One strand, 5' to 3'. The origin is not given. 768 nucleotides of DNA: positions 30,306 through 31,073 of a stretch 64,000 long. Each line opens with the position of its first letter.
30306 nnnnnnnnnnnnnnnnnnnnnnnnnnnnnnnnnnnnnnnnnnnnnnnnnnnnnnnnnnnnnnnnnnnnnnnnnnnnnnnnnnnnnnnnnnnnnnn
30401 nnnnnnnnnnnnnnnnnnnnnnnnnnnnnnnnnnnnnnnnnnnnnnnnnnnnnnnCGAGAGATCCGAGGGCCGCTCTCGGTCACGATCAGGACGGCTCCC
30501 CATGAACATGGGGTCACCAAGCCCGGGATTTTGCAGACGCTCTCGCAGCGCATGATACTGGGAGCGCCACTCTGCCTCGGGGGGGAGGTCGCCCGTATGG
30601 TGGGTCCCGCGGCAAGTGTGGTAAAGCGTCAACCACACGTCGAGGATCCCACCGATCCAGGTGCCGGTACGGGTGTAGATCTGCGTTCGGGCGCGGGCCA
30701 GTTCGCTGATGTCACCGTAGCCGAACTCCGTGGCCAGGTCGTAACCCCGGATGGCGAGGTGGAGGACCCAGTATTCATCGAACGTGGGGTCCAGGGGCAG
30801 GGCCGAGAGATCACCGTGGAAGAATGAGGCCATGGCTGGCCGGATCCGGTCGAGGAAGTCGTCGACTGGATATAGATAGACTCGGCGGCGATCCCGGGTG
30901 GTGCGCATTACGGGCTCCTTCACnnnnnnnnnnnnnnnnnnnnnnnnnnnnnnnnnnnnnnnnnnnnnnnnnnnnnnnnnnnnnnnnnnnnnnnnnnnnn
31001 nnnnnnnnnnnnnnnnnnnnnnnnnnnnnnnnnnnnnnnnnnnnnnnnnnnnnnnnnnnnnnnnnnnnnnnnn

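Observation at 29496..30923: ADP-ribosylglycohydrolase with an unassignable N-terminal domain inside a nuclease operon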

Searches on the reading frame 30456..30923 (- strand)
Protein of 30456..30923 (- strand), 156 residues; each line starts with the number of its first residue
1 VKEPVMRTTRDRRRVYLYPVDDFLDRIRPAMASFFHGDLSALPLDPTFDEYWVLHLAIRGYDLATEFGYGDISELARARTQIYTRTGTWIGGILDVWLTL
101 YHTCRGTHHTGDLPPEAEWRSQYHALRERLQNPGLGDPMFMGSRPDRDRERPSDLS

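Call 8: find_homologous_proteins(query=window:30456-30923:-, max_evalue=0.01)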
Query seq(156 aa): 66 candidates shared short words with the query, none scored E <= 0.01.

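Call 19: find_related_loci(query=A1, collection=genome_contigs, flank=10000)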
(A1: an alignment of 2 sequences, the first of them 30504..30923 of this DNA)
Query A1 (140 aa) in genome_contigs; peptide patterns used: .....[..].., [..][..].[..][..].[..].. (x = any residue, [..] = any of these).
116 stretches matched a pattern, but none encodes a relative of the query by tblastn (E <= 1e-3).

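Call 21: find_related_loci(query=A1, collection=metagenome_contigs, flank=10000)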
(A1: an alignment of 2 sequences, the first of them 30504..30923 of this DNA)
Query A1 (140 aa) in metagenome_contigs; peptide patterns used: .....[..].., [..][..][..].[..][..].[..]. (x = any residue, [..] = any of these).
395 stretches matched a pattern, but none encodes a relative of the query by tblastn (E <= 1e-3).

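Call 24: search_protein_representatives(alignment_id=A1)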
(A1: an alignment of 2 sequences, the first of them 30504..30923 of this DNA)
Query: 2 sequences, 144 profile positions. Proteins with E-value up to 0.001 (for the whole library): 128; up to 1e-10: 18; up to 1e-30: 1. The best 128 are listed.
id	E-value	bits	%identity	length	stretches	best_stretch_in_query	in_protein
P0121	6.0e-37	142.9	-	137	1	14-136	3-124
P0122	4.0e-29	117.5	-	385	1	27-142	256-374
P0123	5.9e-26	107.3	-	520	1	12-142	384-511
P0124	6.2e-17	78.0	-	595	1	14-134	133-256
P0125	1.3e-14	70.5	-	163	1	37-133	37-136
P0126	7.0e-14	68.1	-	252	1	22-118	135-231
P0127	8.7e-14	67.8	-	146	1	26-137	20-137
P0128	5.2e-13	65.3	-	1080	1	30-134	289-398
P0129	1.3e-12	64.0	-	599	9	73-118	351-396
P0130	5.2e-12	62.0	-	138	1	38-136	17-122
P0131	8.2e-12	61.4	-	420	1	31-133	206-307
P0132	8.9e-12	61.3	-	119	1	29-113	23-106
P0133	1.1e-11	61.0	-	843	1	15-136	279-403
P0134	2.2e-11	60.0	-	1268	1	38-134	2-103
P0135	2.7e-11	59.8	-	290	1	37-137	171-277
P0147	3.5e-09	52.9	-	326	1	33-133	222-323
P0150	1.0e-08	51.4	-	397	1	37-117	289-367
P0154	2.3e-08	50.3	-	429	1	36-134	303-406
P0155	2.6e-08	50.1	-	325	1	39-138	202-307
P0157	3.2e-08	49.8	-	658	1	35-136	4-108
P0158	4.0e-08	49.5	-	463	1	11-135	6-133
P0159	5.7e-08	48.9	-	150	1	38-134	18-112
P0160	5.9e-08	48.9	-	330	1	38-135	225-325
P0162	9.7e-08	48.2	-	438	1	38-132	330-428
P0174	1.8e-06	44.1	-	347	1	36-127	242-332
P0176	2.7e-06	43.5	-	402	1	36-132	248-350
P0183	6.2e-06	42.3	-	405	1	38-141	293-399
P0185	7.7e-06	42.1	-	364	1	15-119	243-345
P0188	8.5e-06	41.9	-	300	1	31-136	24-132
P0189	1.0e-05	41.6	-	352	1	45-118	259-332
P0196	2.3e-05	40.5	-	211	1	13-136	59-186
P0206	5.4e-05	39.3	-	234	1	11-133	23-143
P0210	6.0e-05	39.1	-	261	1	48-130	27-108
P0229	2.0e-04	37.5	-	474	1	32-133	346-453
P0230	2.3e-04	37.3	-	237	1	39-128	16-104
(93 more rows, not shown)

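Call 31: search_protein_families(library=pfam, alignment_id=A2, max_evalue=0.001)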
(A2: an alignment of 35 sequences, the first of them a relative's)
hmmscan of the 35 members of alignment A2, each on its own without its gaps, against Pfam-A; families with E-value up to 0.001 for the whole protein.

A. member 1, P0122 (385 aa): 1 family
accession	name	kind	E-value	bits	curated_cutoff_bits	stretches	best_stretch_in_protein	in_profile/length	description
PF22751.1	DUF488-N3a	-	0.00072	20.3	27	0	86-131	73-117/118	Active DUF488-N3 subclade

B. families by the number of members that match (of 35 scanned): 22 families
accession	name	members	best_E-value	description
PF20796.3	PDDEXK_13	3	2.1e-52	PD-(D/E)XK nuclease superfamily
PF22558.3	REase-ARP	3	3.6e-27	Restriction Endonuclease associating with ARP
PF03747.19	ADP_ribosyl_GH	1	3.3e-73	ADP-ribosylglycohydrolase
PF07669.17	Eco57I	1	2.2e-16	Eco57I restriction-modification methylase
PF00293.34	NUDIX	1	8.1e-16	NUDIX domain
PF22784.1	PTP-SAK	1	5.4e-12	Swiss Army Knife protein, DSP-PTPase phosphatase domain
PF20473.4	MmeI_Mtase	1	3.6e-10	MmeI, DNA-methyltransferase domain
PF12728.13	HTH_17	1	5.9e-10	Helix-turn-helix domain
PF02384.22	N6_Mtase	1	7e-10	N-6 DNA Methylase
PF22785.1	Tc-R-P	1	1.2e-09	Polymorphic toxin system, DSP-PTPase phosphatase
PF14279.12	HNH_5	1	2.7e-07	HNH endonuclease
PF05706.17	CDKN3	1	5e-07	Cyclin-dependent kinase inhibitor 3 (CDKN3)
PF13350.11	Y_phosphatase3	1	1.9e-06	Tyrosine phosphatase family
PF04343.18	DUF488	1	8.4e-06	Domain of unknown function DUF488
PF01844.29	HNH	1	2.5e-05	HNH endonuclease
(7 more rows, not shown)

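Call 32: search_protein_families(library=pfam, proteins=[P0158, P0157, P0188, P0196, P0206, P0210, P0230, P0229, P0162, P0154], max_evalue=0.01)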
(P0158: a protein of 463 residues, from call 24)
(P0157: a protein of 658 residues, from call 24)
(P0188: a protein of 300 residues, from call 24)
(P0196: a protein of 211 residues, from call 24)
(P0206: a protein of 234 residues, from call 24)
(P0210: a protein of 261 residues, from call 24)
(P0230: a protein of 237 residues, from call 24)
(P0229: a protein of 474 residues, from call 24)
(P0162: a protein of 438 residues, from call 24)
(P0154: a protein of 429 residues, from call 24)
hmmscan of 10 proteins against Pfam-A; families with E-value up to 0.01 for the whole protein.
P0158 (463 aa): 2 families
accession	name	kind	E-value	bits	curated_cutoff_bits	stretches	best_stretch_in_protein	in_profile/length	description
PF22558.3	REase-ARP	-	3.6e-27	96.1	27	1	173-462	6-270/270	Restriction Endonuclease associating with ARP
PF20796.3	PDDEXK_13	-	6.6e-06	26.1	27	1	191-461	49-288/290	PD-(D/E)XK nuclease superfamily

P0157 (658 aa): 4 families
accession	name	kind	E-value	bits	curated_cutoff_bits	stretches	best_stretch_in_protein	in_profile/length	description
PF07669.17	Eco57I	-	2.2e-16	60.8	25.3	1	198-447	1-165/171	Eco57I restriction-modification methylase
PF20473.4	MmeI_Mtase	-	3.6e-10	39.9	27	1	133-245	20-113/259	MmeI, DNA-methyltransferase domain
PF02384.22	N6_Mtase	-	7e-10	39.2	20.4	1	361-460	123-226/311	N-6 DNA Methylase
PF01170.24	UPF0020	-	0.0017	18.5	22.3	0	133-213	29-92/197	RMKL-like, methyltransferase domain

P0188 (300 aa): 1 family
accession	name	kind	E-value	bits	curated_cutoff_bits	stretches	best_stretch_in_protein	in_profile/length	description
PF22558.3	REase-ARP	-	0.001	19.2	27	1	203-291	44-128/270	Restriction Endonuclease associating with ARP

P0196 (211 aa): 0 families

P0206 (234 aa): 0 families

P0210 (261 aa): 0 families

P0230 (237 aa): 0 families

P0229 (474 aa): 2 families
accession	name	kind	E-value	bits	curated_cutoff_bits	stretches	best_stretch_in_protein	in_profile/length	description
PF20796.3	PDDEXK_13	-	2.1e-52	178.7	27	1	38-311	5-288/290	PD-(D/E)XK nuclease superfamily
PF22558.3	REase-ARP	-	1.3e-21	77.9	27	1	100-311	62-269/270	Restriction Endonuclease associating with ARP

P0162 (438 aa): 1 family
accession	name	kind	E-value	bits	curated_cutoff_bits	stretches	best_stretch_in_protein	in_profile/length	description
PF03747.19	ADP_ribosyl_GH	-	3.3e-73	247.3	26.2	1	15-280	1-287/287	ADP-ribosylglycohydrolase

P0154 (429 aa): 0 families

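Call 33: search_protein_families(library=pfam, proteins=[P0150, P0176, P0183, P0185, P0189, P0174, P0147, P0160, P0155, P0135], max_evalue=0.01)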
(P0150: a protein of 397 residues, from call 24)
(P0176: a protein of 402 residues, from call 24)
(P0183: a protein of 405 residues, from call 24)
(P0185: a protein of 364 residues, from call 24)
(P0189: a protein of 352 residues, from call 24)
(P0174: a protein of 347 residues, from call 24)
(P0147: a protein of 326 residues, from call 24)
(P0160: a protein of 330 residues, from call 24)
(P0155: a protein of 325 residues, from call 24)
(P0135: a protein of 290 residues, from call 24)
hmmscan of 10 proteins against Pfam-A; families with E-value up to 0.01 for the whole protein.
P0150 (397 aa): 0 families

P0176 (402 aa): 2 families
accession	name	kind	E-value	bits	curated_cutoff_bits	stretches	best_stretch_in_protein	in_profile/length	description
PF20796.3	PDDEXK_13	-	2.1e-45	155.7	27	1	1-209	85-288/290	PD-(D/E)XK nuclease superfamily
PF22558.3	REase-ARP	-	8.2e-25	88.4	27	1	6-209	71-269/270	Restriction Endonuclease associating with ARP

P0183 (405 aa): 1 family
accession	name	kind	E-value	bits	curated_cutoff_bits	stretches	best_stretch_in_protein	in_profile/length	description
PF00293.34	NUDIX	-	8.1e-16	58.7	21.1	1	132-238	4-119/134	NUDIX domain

P0185 (364 aa): 3 families
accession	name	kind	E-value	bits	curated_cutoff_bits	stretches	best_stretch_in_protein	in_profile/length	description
PF14279.12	HNH_5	-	2.7e-07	30.8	27.5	1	155-182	13-40/56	HNH endonuclease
PF01844.29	HNH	-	2.5e-05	24.7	21.4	1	155-182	14-41/47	HNH endonuclease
PF13395.12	HNH_4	-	0.00048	20.5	22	1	155-183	18-46/54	HNH endonuclease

P0189 (352 aa): 0 families

P0174 (347 aa): 1 family
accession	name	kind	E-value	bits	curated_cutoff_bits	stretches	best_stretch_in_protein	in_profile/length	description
PF11645.14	PDDEXK_5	-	0.00058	20.3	26.1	1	61-121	22-82/138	PD-(D/E)XK endonuclease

P0147 (326 aa): 0 families

P0160 (330 aa): 0 families

P0155 (325 aa): 0 families

P0135 (290 aa): 0 families

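Call 43: find_encoding_contigs(protein=P0121, flank=8000, max_places=4)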
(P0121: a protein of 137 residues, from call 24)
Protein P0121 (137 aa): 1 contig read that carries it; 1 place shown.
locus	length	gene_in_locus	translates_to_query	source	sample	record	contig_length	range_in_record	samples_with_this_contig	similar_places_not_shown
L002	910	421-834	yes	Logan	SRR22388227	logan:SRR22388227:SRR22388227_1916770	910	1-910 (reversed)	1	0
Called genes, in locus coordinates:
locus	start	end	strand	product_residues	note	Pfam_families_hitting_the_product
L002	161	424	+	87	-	PF13392:HNH_3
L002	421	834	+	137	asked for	-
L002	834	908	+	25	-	?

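Call 44: find_encoding_contigs(protein=P0162, flank=8000, max_places=3)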
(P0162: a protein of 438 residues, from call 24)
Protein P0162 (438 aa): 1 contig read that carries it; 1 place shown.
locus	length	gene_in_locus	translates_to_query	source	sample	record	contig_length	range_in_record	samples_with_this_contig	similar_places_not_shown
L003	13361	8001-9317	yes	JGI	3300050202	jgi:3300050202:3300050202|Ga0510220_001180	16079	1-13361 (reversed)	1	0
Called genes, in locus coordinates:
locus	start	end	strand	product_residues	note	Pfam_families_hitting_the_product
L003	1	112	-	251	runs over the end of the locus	PF01209:Ubie_methyltran, PF13489:Methyltransf_23, PF13847:Methyltransf_31, PF08241:Methyltransf_11, PF08242:Methyltransf_12, PF13649:Methyltransf_25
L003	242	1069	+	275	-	PF01553:Acyltransferase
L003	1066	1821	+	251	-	PF00535:Glycos_transf_2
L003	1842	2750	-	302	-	PF01522:Polysacc_deac_1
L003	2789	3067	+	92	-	-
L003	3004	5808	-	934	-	PF03707:MHYT, PF00989:PAS (faint), PF08447:PAS_3, PF02518:HATPase_c, PF00072:Response_reg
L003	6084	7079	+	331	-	PF03401:TctC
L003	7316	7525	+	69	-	-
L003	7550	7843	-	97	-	-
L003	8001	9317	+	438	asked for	PF03747:ADP_ribosyl_GH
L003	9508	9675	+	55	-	-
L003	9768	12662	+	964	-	-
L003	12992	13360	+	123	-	?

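Call 45: find_encoding_contigs(protein=P0158, flank=8000, max_places=3)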
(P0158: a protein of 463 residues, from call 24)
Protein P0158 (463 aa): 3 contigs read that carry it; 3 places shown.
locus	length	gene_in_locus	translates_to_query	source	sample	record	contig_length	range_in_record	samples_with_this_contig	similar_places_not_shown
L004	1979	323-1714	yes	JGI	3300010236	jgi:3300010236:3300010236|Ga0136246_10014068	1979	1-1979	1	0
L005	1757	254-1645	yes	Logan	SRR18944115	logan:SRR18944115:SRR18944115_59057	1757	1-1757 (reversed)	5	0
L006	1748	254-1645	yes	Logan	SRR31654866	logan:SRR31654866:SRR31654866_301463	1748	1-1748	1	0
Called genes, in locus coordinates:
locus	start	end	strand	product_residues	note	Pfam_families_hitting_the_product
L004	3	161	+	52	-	?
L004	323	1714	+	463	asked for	PF22558:REase-ARP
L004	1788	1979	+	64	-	?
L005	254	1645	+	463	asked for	PF22558:REase-ARP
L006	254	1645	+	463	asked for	PF22558:REase-ARP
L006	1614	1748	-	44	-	?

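Call 53: predict_structure(alignment_id=A3)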
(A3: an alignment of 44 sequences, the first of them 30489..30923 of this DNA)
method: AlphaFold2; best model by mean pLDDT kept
length: 145 residues; sequences in the alignment: 44
mean_pLDDT: 94.6   pTM: 0.87
mean pLDDT of the five models: 94.6, 94.3, 94.0, 93.7, 93.6
residues with pLDDT >= 90: 130; 70-90: 11; 50-70: 4; < 50: 0
segments of 3 or more residues with pLDDT < 50: none
pLDDT, mean of each block of 10 residues (from residue 1): 72 94 93 95 97 97 97 98 98 98 97 97 98 96 85
secondary structure, 60 per line:
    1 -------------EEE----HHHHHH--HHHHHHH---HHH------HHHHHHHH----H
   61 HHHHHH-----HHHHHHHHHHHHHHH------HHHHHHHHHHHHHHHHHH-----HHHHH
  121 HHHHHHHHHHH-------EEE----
elements in order: E14-16 H21-26 H29-35 H48-55 H60-66 H72-86 H93-110 H116-131 E139-141

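Call 58: fold_search(model_id=the predicted structure, library=pdb)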
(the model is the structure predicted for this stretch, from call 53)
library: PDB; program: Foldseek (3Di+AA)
matches with E <= 10: 53; with E <= 0.001: 0
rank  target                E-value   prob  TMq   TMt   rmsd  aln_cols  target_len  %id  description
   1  9h41                  1.8e+00  0.09  0.23  0.23  10.5       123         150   11  Apo-Helical Carotenoid Protein 4 (HCP4) from Anabaena G152C mutant (released 2025-06-11)
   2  5i5o_A                2.3e+00  0.23  0.34  0.37   7.1        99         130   13  Crystal Structure of N-terminal Domain of Matrix Protein of Thogoto Virus at Neutral pH. (released 2016-08-17)
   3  4bpj_A                3.5e+00  0.07  0.27  0.28   9.5       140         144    7  Mcl-1 bound to alpha beta Puma BH3 peptide 3 (released 2014-04-09)
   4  8czg_B                3.5e+00  0.06  0.26  0.25  10.6       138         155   17  Human BAK in complex with the dF3 peptide (released 2023-01-11)
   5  5vmn                  3.5e+00  0.06  0.24  0.27   8.8       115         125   11  Crystal structure of grouper iridovirus GIV66 (released 2018-03-07)
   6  5vx1_A                4.7e+00  0.05  0.22  0.20  10.9       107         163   12  Bak L100A (released 2017-11-15)
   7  9cpf_B                5.0e+00  0.06  0.18  0.08   9.5        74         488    7  Structural basis of BAK sequestration by MCL-1 and consequences for apoptosis initiation (released 2025-06-04)
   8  7lk4_S                5.0e+00  0.02  0.21  0.20  12.7       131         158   14  Crystal structure of BAK L100A in complex with activating antibody fragments (released 2022-02-09)
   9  9cpn_B                5.2e+00  0.06  0.18  0.07   9.5        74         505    7  Structural basis of BAK sequestration by MCL-1 and consequences for apoptosis initiation (released 2025-06-04)
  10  1zy3_MODEL_1_A        5.2e+00  0.05  0.25  0.22  10.9       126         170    8  Structural model of complex of Bcl-w protein with Bid BH3-peptide (released 2006-02-14)
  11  7sqc_2L               5.2e+00  0.03  0.17  0.12  11.7        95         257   15  Ciliary C1 central pair apparatus isolated from Chlamydomonas reinhardtii (released 2022-04-13)
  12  6u64                  5.5e+00  0.06  0.28  0.28   9.9       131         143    9  Mcl-1 bound to compound 17 (released 2020-03-04)
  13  2vvy_A                5.5e+00  0.05  0.26  0.26   6.9       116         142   14  Structure of Vaccinia virus protein B14 (released 2008-08-26)
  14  7ya5_A                5.8e+00  0.07  0.33  0.34   9.1       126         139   18  Crystal structure analysis of cp1 bound BCL2/G101V (released 2023-11-15)
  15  5v7s_B                5.8e+00  0.06  0.29  0.28   9.5       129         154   11  Crystal structure of Influenza A virus matrix protein M1 (NLS-88E, pH 6.2) (released 2017-04-12)
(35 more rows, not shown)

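Call 63: search_protein_families(library=pfam, proteins=[L003:9768-12662:+], max_evalue=0.01)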
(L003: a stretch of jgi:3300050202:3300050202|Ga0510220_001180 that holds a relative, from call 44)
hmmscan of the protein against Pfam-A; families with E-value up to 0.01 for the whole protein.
L003:9768-12662:+ (964 aa): 7 families
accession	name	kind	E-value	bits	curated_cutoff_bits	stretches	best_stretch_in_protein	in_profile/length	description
PF12860.13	PAS_7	-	1.8e-63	212.3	27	4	145-263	1-114/115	PAS fold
PF02518.31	HATPase_c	-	2.1e-31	109.1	26.4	1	656-770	1-110/111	Histidine kinase-, DNA gyrase B-, and HSP90-like ATPase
PF00512.31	HisKA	-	1.1e-20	73.9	26.9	1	545-609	2-66/66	His Kinase A (phospho-acceptor) domain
PF00072.30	Response_reg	-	5.3e-19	68.9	30.2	1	798-890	2-89/111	Response regulator receiver domain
PF08448.16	PAS_4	-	1.7e-10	41.6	23.1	0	277-385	1-106/110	PAS fold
PF13188.13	PAS_8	-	4.4e-08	33.2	21.8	0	272-326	2-52/65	PAS domain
PF00989.32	PAS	-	4.7e-07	30.3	22.6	0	273-307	3-37/113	PAS fold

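Call 64: fold_search(model_id=the predicted structure, library=viral)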
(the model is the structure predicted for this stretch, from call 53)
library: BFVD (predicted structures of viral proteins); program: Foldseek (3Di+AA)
matches with E <= 10: 95; with E <= 0.001: 0
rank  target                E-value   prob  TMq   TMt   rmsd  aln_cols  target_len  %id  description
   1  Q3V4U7                8.2e-01  0.12  0.26  0.10  15.8       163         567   12  Structural protein ORF567 [Acidianus two-tailed virus]
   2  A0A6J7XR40            8.2e-01  0.11  0.18  0.19  13.5        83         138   23  DUF6378 domain-containing protein [uncultured Caudovirales phage]
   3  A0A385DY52            1.8e+00  0.12  0.23  0.22  12.2        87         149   17  DUF6378 domain-containing protein [Gordonia phage Neville]
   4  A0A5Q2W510            1.9e+00  0.07  0.24  0.18  19.4       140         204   16  (no name in the UniProt tables at hand)
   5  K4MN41                2.0e+00  0.06  0.22  0.22  13.2       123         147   13  Uncharacterized protein [Escherichia phage IME11]
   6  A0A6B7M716            2.2e+00  0.05  0.19  0.25  11.9       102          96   11  (no name in the UniProt tables at hand)
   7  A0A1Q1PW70            2.4e+00  0.11  0.24  0.34  13.1        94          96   16  (no name in the UniProt tables at hand)
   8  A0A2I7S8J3            2.4e+00  0.09  0.15  0.23  10.5        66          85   14  (no name in the UniProt tables at hand)
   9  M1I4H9                2.4e+00  0.09  0.19  0.12  11.2        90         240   14  (no name in the UniProt tables at hand)
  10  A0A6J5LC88            2.4e+00  0.07  0.17  0.20  13.3        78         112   14  DUF6378 domain-containing protein [uncultured Caudovirales phage]
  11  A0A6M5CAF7            2.8e+00  0.05  0.19  0.16  14.2       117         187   13  (no name in the UniProt tables at hand)
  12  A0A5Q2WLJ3            2.9e+00  0.13  0.23  0.25  12.0        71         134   20  (no name in the UniProt tables at hand)
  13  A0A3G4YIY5            3.1e+00  0.08  0.32  0.23   9.3       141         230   13  Putative alpha amanitin-sensitive protein [Lumpy skin disease virus]
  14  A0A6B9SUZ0            3.1e+00  0.07  0.21  0.15  13.2        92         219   15  (no name in the UniProt tables at hand)
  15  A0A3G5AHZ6            3.1e+00  0.06  0.17  0.25  12.6        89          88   12  Uncharacterized protein [Sylvanvirus sp.]
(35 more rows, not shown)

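Call 79: find_homologous_proteins(query=A3, max_evalue=0.00001)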
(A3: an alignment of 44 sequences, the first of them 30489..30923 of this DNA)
Query A3 (44 sequences) (145 aa, profile of the alignment): 27 proteins with E <= 0.00001 among 3932 candidates.
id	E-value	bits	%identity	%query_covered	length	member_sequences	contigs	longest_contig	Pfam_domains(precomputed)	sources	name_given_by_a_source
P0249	1.3e-40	156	33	65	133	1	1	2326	-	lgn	-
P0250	1.3e-39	153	32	54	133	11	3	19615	-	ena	-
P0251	3.0e-39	152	30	74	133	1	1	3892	-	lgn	-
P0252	4.8e-39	151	32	70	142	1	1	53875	-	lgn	-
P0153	6.6e-39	151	24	68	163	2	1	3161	-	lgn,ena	-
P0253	1.0e-36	143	28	66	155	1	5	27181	-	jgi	jgi:hypothetical protein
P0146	1.2e-36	143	32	74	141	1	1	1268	-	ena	-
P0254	4.7e-36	141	27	82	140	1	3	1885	-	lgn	-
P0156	2.1e-35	139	33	42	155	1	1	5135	-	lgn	-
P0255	7.7e-35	137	19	45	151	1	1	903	-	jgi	jgi:hypothetical protein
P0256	8.0e-35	137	31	75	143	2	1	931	-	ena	-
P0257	6.3e-34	134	29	74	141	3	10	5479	-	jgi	jgi:hypothetical protein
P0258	8.8e-34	134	35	65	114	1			-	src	-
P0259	9.7e-34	134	31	68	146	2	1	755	-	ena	-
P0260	1.9e-33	133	30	59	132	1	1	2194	-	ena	-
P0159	1.3e-31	127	31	65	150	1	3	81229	-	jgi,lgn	jgi:hypothetical protein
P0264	1.9e-31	126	31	90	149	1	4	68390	-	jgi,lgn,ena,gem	-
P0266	5.4e-29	118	29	76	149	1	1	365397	-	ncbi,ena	-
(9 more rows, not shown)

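Call 80: find_encoding_contigs(protein=P0266, flank=6000, max_places=2)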
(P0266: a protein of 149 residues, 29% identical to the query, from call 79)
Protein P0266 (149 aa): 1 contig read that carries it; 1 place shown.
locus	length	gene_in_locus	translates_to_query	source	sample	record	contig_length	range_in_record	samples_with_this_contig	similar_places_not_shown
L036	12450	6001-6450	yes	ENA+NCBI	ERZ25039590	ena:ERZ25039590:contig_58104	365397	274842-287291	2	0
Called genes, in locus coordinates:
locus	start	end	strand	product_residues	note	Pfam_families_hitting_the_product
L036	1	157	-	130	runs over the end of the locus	-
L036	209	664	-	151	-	PF01592:NifU_N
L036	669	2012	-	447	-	PF19295:SufBD_N, PF01458:SUFBD_core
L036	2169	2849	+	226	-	PF00702:Hydrolase, PF12710:HAD, PF13419:HAD_2, PF13242:Hydrolase_like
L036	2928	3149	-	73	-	PF09723:Zn_ribbon_8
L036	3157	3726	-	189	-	PF13580:SIS_2, PF01380:SIS (faint)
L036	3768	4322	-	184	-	PF00578:AhpC-TSA, PF08534:Redoxin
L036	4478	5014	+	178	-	PF13482:RNase_H_2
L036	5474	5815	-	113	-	-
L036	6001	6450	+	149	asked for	-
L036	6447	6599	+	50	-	-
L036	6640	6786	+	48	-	-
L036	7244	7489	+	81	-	PF01197:Ribosomal_L31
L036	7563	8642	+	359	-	PF03462:PCRF, PF00472:RF-1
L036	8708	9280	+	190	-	PF00702:Hydrolase, PF12710:HAD (weak), PF13419:HAD_2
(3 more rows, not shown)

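Call 81: find_encoding_contigs(protein=P0159, flank=6000, max_places=2)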
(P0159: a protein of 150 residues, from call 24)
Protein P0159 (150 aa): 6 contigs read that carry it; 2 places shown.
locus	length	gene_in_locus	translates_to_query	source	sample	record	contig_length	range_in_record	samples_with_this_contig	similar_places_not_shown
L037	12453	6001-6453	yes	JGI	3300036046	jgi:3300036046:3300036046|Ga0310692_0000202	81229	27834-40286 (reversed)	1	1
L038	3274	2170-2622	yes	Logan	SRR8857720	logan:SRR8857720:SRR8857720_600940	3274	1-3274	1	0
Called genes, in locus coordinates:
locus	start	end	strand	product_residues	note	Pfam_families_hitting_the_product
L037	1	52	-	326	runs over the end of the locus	PF03401:TctC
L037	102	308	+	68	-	-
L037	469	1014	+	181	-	PF04290:DctQ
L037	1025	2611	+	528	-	PF06808:DctM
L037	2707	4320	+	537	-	PF16655:PhoD_N, PF09423:PhoD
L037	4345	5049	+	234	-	PF12146:Hydrolase_4 (weak), PF00561:Abhydrolase_1, PF12697:Abhydrolase_6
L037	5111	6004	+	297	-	PF03446:NAD_binding_2, PF03807:F420_oxidored (weak), PF14833:NAD_binding_11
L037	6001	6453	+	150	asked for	-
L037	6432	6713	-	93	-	-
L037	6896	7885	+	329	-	PF03401:TctC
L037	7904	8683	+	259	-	-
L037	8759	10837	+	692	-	PF04879:Molybdop_Fe4S4 (weak), PF00384:Molybdopterin, PF01568:Molydop_binding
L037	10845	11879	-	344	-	PF03401:TctC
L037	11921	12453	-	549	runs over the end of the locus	PF00924:MS_channel_2nd, PF24956:Msl2-3_C (weak)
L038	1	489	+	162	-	?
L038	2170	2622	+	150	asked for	-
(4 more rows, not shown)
